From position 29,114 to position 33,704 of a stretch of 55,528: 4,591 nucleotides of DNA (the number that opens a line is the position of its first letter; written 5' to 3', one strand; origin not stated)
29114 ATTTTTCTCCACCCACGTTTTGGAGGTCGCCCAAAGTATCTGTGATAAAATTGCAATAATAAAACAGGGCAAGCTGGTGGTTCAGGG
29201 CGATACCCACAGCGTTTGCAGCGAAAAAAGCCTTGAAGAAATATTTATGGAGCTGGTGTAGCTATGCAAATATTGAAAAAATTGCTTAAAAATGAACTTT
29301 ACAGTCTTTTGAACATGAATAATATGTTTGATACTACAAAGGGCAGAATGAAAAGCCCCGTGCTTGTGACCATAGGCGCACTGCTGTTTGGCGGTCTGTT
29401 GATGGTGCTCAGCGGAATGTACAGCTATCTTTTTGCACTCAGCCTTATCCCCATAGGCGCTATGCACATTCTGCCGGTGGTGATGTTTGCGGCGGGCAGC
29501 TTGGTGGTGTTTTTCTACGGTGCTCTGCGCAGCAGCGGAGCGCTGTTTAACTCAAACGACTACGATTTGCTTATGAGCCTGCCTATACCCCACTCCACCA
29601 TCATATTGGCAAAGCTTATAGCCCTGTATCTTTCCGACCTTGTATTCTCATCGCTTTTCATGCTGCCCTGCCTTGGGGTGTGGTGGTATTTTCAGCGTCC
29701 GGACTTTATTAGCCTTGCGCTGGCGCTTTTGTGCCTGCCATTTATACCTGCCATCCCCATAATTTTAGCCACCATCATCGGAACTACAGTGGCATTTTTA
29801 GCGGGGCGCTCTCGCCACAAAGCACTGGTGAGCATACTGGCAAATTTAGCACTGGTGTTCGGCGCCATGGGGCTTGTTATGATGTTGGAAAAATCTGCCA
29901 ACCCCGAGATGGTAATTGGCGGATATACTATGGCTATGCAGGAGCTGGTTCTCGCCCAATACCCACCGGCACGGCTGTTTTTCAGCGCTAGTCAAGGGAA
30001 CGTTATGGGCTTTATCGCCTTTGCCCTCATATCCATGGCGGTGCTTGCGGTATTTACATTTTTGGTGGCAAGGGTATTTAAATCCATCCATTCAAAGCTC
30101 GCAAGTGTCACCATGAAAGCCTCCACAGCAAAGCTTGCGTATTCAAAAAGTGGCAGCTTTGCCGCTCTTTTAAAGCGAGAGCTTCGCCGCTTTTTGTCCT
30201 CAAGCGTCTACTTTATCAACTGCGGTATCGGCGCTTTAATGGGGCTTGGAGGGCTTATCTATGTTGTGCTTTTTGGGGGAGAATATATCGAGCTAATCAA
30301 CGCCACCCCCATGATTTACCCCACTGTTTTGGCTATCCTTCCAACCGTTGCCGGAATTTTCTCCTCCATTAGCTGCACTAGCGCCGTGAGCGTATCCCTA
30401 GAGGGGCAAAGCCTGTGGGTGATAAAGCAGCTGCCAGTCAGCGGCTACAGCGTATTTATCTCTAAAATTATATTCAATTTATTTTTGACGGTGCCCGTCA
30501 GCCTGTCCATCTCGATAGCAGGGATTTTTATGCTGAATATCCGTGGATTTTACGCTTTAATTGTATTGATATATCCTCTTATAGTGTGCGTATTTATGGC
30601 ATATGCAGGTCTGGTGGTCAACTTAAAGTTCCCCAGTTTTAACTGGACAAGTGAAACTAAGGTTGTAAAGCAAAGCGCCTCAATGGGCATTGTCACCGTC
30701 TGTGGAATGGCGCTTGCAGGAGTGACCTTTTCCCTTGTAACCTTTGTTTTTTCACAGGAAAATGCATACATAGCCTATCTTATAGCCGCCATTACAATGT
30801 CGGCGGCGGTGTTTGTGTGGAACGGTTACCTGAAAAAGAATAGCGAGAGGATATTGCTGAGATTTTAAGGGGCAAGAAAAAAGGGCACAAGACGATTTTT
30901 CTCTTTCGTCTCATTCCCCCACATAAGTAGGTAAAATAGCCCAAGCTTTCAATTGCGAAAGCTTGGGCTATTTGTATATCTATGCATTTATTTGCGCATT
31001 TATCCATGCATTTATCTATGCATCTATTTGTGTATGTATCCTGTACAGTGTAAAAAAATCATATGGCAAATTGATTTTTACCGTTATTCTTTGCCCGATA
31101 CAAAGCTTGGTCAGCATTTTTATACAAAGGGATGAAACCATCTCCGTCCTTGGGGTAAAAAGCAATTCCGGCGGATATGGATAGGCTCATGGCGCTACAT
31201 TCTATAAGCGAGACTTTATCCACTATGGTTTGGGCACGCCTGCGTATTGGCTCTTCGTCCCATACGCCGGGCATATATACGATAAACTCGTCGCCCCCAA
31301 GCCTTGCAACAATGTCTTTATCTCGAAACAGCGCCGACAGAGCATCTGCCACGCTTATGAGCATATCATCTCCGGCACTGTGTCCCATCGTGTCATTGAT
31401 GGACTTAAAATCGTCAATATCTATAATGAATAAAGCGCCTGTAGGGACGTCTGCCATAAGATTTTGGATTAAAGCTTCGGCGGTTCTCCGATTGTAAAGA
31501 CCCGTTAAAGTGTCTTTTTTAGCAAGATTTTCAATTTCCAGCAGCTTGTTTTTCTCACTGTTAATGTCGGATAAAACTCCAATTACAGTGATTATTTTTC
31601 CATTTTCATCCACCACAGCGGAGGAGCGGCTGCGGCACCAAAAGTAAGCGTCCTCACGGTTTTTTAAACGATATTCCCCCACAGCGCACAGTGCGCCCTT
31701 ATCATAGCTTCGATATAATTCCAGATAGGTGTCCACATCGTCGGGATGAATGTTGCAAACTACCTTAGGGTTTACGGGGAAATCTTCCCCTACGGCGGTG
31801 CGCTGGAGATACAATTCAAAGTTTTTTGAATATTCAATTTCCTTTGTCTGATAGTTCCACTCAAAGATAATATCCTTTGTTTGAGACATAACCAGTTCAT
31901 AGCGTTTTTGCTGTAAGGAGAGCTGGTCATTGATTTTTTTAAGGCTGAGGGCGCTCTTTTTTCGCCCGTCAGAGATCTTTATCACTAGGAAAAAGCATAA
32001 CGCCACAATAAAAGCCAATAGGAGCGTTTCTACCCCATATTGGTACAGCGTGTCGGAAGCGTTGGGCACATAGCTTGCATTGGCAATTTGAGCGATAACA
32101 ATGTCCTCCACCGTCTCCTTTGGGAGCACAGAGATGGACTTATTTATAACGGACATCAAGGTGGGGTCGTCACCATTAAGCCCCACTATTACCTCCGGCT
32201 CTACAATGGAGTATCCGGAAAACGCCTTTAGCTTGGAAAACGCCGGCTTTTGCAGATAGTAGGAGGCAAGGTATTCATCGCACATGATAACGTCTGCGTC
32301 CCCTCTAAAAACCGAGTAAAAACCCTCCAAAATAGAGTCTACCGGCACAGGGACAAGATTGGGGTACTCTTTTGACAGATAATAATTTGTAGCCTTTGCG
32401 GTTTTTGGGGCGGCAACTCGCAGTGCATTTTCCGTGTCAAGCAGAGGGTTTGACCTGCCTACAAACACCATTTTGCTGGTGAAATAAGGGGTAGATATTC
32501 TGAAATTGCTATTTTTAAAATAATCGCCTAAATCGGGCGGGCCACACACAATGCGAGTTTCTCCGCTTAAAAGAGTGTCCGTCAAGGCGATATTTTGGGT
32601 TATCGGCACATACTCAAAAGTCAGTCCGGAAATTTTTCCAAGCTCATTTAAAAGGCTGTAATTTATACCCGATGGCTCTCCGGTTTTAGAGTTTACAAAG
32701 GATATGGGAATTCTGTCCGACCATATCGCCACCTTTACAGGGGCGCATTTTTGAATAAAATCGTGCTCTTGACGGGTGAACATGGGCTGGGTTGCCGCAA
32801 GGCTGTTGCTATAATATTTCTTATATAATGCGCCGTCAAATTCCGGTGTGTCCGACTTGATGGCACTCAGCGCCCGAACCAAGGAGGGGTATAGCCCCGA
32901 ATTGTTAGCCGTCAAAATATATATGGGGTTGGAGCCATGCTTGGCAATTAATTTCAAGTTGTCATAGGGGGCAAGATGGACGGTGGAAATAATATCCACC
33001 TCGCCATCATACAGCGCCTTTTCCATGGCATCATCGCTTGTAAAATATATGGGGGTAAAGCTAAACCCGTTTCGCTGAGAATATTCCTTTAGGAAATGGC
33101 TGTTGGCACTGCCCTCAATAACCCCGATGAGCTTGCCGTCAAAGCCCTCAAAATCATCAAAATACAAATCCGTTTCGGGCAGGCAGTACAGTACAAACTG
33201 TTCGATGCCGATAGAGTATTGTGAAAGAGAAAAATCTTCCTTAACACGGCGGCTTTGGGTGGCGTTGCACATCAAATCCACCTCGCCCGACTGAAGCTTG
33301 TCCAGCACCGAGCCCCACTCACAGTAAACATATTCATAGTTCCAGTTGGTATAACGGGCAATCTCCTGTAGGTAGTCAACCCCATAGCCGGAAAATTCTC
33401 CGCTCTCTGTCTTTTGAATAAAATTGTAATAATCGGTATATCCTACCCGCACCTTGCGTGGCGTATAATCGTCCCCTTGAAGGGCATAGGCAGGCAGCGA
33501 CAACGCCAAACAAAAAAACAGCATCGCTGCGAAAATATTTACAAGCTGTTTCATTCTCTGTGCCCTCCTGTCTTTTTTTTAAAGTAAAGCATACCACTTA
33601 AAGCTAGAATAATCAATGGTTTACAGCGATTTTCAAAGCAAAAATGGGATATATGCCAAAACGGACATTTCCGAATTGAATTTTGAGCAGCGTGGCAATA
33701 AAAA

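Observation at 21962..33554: Candidate undescribed sensory system: one dual-SBP periplasmic sensor module wired to both a hybrid kinase and a diguanylate cyclase, around a REC-EAL-GGDEF regulator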

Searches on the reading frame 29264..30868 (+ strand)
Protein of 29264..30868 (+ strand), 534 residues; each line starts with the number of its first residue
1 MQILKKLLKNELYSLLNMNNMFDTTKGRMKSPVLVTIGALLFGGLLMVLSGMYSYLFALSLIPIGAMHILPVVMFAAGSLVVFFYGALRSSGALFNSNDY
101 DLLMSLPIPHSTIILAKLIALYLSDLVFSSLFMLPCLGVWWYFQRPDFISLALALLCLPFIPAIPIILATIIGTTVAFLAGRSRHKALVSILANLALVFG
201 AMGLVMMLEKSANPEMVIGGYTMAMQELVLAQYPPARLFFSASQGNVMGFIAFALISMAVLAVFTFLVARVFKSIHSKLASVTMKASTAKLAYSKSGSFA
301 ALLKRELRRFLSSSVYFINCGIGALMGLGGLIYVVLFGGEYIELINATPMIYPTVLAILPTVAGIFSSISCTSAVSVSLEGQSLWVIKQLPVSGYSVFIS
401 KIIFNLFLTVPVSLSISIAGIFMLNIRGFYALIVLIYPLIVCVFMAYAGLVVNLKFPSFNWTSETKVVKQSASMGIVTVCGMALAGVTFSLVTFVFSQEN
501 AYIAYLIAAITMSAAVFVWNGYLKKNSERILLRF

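Call 4: search_protein_families(library=pfam, proteins=[window:29264-30868:+], max_evalue=0.01)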
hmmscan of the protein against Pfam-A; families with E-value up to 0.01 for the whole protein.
window:29264-30868:+ (534 aa): 1 family
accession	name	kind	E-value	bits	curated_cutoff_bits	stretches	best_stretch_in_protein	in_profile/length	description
PF16949.11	ABC_tran_2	-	0.0045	16.3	25.7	0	29-469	8-467/542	Putative ATP-binding cassette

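Call 55: search_protein_families(library=ncbifam, proteins=[window:29264-30868:+], max_evalue=0.00001)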
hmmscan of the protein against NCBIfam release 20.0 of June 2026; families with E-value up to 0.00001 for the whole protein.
window:29264-30868:+ (534 aa): 0 families

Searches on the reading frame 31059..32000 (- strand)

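Call 54: search_protein_families(library=pfam, proteins=[window:31059-32000:-], max_evalue=1)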
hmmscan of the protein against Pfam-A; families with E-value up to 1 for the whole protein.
window:31059-32000:- (313 aa): 5 families
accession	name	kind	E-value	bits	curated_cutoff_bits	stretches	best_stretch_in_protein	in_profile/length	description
PF00990.26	GGDEF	-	1.8e-40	138.8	23.8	1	161-310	2-161/161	Diguanylate cyclase, GGDEF domain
PF08447.18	PAS_3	-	6.2e-08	33.2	25.6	1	83-142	29-88/89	PAS fold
PF24898.2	GGDEF_GdpP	-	0.00034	21.3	30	1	193-313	1-118/126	Cyclic-di-AMP phosphodiesterase GdpP-like, GGDEF domain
PF13426.13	PAS_9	-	0.00077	20.1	27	1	80-147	36-102/103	PAS domain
PF00989.32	PAS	-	0.0014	19.1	22.6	1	33-146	2-113/113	PAS fold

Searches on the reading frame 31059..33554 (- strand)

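Call 4: search_protein_families(library=pfam, proteins=[window:31059-33554:-], max_evalue=0.01)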
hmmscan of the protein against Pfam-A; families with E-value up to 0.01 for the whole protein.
window:31059-33554:- (831 aa): 6 families
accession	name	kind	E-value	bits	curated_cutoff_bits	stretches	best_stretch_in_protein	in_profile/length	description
PF00990.26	GGDEF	-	1.1e-39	136.3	23.8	1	679-828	2-161/161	Diguanylate cyclase, GGDEF domain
PF00497.25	SBP_bac_3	-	1.9e-21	76.6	26.4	2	36-234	2-118/132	Bacterial extracellular solute-binding proteins, family 3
PF08447.18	PAS_3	-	2.5e-07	31.3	25.6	1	601-660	29-88/89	PAS fold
PF13426.13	PAS_9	-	0.0034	18.1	27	1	600-665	38-102/103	PAS domain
PF00989.32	PAS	-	0.0072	16.8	22.6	0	551-664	2-113/113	PAS fold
PF24898.2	GGDEF_GdpP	-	0.0087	16.8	30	0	711-831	1-118/126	Cyclic-di-AMP phosphodiesterase GdpP-like, GGDEF domain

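Call 55: search_protein_families(library=ncbifam, proteins=[window:31059-33554:-], max_evalue=0.00001)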
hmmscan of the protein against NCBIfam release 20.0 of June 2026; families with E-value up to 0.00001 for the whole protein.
window:31059-33554:- (831 aa): 25 families
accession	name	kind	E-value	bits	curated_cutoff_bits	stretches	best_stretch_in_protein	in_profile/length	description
TIGR00254.1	GGDEF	domain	3.3e-37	127.8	37.4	1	674-829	1-164/168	diguanylate cyclase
NF007423.1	PRK09966.1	equivalog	3.1e-36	125.1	325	1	673-822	234-390/390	diguanylate cyclase DgcN/YfiN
NF045675.1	PhdiestaseDibA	equivalog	1.8e-35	122.4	980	1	607-831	133-363/623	phosphodiesterase DibA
NF038266.1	diguan_SiaD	equivalog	2.4e-33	115.6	290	1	673-828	89-251/252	biofilm regulation diguanylate cyclase SiaD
NF007135.0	PRK09581.1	equivalog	1.3e-31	109.9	474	1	670-829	284-452/457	PleD family two-component system response regulator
NF053781.1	cdiGMPphdstlr2612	equivalog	2.4e-29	101.7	1600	2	675-831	837-1001/1268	Tlr1612 family c-di-GMP phosphodiesterase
NF007298.0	PRK09776.1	equivalog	3.1e-29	101.5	1135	1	660-830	666-843/1111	diguanylate cyclase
NF007599.0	PRK10245.1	equivalog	3.7e-28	98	402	1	674-828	206-366/371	diguanylate cyclase AdrA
NF007474.0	PRK10060.1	equivalog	6.3e-28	97.4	782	1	658-831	217-394/663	cyclic di-GMP phosphodiesterase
NF007380.0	PRK09894.1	equivalog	3.1e-27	95.7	256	1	664-828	117-283/296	diguanylate cyclase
NF051473.1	DigCycDgcsShew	equivalog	1.6e-25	90.1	400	1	673-831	130-290/291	diguanylate cyclase DgcS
NF041606.1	dguan_cyc_DgcA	equivalog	1.4e-23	83.4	370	1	654-831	157-338/340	diguanylate cyclase DgcA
NF040885.1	diguan_DgcJ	equivalog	2.8e-23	82.5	500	1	672-827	337-491/493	diguanylate cyclase DgcJ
NF047654.1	DiguCycDgcRLepto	equivalog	9.3e-23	80.6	500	1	674-829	129-293/295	diguanylate cyclase DgcR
NF011955.1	PRK15426.1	equivalog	4.6e-22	77.9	408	1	677-829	397-558/564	cellulose biosynthesis regulator diguanylate cyclase DgcQ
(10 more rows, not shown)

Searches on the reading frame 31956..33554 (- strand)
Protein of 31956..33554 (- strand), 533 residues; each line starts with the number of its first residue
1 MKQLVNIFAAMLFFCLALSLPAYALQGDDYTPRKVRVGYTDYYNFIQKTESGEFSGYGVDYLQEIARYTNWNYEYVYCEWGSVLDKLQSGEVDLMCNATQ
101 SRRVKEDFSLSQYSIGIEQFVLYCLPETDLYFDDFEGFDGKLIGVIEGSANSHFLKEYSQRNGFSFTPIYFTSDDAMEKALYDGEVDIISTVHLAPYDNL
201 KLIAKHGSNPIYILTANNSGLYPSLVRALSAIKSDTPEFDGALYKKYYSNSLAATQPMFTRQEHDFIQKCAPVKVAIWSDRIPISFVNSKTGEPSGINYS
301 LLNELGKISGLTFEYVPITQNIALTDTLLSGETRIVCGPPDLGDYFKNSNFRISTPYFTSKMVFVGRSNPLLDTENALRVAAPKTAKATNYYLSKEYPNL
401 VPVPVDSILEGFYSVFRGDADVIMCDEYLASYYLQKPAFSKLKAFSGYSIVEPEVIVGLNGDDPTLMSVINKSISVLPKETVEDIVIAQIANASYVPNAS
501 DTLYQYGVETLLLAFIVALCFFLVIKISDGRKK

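Call 24: find_homologous_proteins(query=window:31956-33554:-, max_evalue=1e-10)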
Query seq(533 aa) (533 aa): 9 proteins with E <= 1e-10 among 8000 candidates.
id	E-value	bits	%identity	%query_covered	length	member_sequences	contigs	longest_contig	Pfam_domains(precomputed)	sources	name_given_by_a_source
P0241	0.0e+0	1206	100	100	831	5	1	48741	PF08447.19,PF00497.26,PF00990.27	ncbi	ncbi:MAG: diguanylate cyclase [Oscillospiraceae bacterium]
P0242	7.0e-179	614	53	100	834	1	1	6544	PF08447.19,PF00497.26,PF00990.27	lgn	-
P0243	6.8e-162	558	47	100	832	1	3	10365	PF08447.19,PF00497.26,PF00990.27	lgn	-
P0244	2.9e-152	526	67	65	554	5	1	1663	PF08447.19,PF00990.27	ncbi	ncbi:MAG: transporter substrate-binding domain-containing protein, partial [Oscillospiraceae bacteri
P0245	4.5e-41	160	27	94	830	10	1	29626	PF00497.26,PF12974.13,PF10613.15,PF00990.27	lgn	-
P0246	1.4e-36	145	27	82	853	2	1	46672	PF00497.26,PF00990.27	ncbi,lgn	-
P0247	3.7e-31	127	25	95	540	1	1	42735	PF00497.26,PF00072.31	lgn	-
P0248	1.9e-30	124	27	95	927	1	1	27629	PF00497.26,PF02518.32,PF00512.32,PF00072.31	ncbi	-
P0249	2.9e-24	104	25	99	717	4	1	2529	PF00497.26,PF00990.27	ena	-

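Call 25: find_encoding_contigs(protein=P0243, flank=10000, max_places=3)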
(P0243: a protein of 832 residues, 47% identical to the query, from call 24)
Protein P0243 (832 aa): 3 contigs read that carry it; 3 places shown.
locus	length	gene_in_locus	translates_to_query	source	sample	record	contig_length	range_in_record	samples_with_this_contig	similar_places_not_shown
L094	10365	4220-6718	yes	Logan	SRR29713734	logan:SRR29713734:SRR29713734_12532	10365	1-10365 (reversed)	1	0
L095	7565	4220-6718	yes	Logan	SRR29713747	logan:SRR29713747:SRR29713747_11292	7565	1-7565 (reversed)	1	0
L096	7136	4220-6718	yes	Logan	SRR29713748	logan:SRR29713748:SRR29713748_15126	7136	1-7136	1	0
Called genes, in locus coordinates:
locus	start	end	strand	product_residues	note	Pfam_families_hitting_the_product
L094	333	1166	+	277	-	PF03631:Virul_fac_BrkB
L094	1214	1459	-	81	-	-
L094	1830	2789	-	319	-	PF00657:Lipase_GDSL (weak), PF13472:Lipase_GDSL_2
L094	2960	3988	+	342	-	PF01263:Aldose_epim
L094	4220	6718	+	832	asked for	PF00497:SBP_bac_3, PF08447:PAS_3, PF00990:GGDEF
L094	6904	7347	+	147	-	PF01957:NfeD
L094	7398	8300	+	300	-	PF01145:Band_7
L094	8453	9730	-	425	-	PF00072:Response_reg, PF13426:PAS_9 (faint), PF08447:PAS_3, PF00990:GGDEF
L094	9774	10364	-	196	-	?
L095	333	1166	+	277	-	PF03631:Virul_fac_BrkB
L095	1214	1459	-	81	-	-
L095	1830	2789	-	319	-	PF00657:Lipase_GDSL (weak), PF13472:Lipase_GDSL_2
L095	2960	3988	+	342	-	PF01263:Aldose_epim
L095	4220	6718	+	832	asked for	PF00497:SBP_bac_3, PF08447:PAS_3, PF00990:GGDEF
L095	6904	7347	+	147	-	PF01957:NfeD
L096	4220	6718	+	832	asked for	PF00497:SBP_bac_3, PF08447:PAS_3, PF00990:GGDEF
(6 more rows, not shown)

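Call 26: find_encoding_contigs(protein=P0242, flank=10000, max_places=3)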
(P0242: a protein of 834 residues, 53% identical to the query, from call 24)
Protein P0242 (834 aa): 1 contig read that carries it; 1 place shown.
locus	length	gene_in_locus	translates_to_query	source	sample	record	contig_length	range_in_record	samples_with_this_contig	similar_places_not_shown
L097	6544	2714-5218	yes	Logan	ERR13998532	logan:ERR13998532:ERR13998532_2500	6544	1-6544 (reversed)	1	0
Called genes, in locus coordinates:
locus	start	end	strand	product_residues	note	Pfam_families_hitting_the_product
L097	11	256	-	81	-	-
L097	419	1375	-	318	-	PF00657:Lipase_GDSL (weak), PF13472:Lipase_GDSL_2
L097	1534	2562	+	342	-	PF01263:Aldose_epim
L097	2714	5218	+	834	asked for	PF00497:SBP_bac_3, PF08447:PAS_3, PF00990:GGDEF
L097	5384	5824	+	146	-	PF01957:NfeD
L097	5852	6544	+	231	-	?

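Call 33: list_cluster_members(proteins=[P0241, P0004, P0123, P0136, P0244, P0001])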
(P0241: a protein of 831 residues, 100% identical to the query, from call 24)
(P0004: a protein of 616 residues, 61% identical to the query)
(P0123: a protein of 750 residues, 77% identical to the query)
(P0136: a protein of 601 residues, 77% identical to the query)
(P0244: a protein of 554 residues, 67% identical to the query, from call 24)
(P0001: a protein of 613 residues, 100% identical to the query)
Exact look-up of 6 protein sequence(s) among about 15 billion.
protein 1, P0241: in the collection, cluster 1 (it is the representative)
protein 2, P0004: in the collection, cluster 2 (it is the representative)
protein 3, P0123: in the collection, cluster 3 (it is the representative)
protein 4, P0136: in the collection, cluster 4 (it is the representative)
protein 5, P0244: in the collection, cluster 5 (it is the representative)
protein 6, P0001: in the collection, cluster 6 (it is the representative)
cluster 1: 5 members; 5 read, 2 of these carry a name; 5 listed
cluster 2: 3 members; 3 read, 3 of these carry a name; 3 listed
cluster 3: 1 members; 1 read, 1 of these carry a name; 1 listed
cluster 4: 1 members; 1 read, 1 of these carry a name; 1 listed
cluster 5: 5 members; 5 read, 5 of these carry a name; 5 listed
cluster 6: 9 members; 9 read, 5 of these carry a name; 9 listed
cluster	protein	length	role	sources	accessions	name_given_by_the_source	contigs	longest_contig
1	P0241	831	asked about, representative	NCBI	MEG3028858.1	MAG: diguanylate cyclase [Oscillospiraceae bacterium]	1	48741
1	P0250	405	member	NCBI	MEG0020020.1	MAG: diguanylate cyclase, partial [Oscillospiraceae bacterium]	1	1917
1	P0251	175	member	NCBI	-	-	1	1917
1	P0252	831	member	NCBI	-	-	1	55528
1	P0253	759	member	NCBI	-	-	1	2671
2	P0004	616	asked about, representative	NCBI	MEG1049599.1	MAG: EAL domain-containing protein, partial [Oscillospiraceae bacterium]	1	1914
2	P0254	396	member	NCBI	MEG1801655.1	MAG: EAL domain-containing protein, partial [Oscillospiraceae bacterium]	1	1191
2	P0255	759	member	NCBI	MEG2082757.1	MAG: EAL domain-containing protein, partial [Oscillospiraceae bacterium]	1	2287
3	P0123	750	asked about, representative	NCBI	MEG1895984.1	MAG: ATP-binding protein, partial [Oscillospiraceae bacterium]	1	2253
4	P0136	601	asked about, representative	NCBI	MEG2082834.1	MAG: transporter substrate-binding domain-containing protein, partial [Oscillospiraceae ...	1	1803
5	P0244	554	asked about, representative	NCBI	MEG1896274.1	MAG: transporter substrate-binding domain-containing protein, partial [Oscillospiraceae ...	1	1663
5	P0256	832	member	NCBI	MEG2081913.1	MAG: diguanylate cyclase [Oscillospiraceae bacterium]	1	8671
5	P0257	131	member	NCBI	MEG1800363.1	MAG: GGDEF domain-containing protein, partial [Oscillospiraceae bacterium]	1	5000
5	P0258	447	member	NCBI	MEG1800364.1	MAG: transporter substrate-binding domain-containing protein, partial [Oscillospiraceae ...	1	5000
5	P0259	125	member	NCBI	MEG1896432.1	MAG: GGDEF domain-containing protein, partial [Oscillospiraceae bacterium]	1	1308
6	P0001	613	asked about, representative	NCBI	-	-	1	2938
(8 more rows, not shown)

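Call 34: find_encoding_contigs(protein=P0256, flank=10000, max_places=3)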
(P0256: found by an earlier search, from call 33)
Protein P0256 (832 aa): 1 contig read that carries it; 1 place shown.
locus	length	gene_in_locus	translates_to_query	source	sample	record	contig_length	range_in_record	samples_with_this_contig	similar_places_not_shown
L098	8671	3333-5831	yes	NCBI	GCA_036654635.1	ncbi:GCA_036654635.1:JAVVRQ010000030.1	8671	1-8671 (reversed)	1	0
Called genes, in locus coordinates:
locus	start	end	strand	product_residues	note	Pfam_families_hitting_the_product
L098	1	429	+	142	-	PF00154:RecA_N (weak), PF21096:RecA_C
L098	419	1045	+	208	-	PF21982:RecX_HTH1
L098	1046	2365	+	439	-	PF00919:UPF0004, PF04055:Radical_SAM, PF18693:TRAM_2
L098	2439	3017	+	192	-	PF01066:CDP-OH_P_transf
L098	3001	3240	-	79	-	-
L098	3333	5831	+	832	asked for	PF00497:SBP_bac_3, PF08447:PAS_3 (weak), PF00990:GGDEF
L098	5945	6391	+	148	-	PF01957:NfeD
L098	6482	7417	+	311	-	PF01145:Band_7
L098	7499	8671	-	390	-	PF08447:PAS_3, PF00990:GGDEF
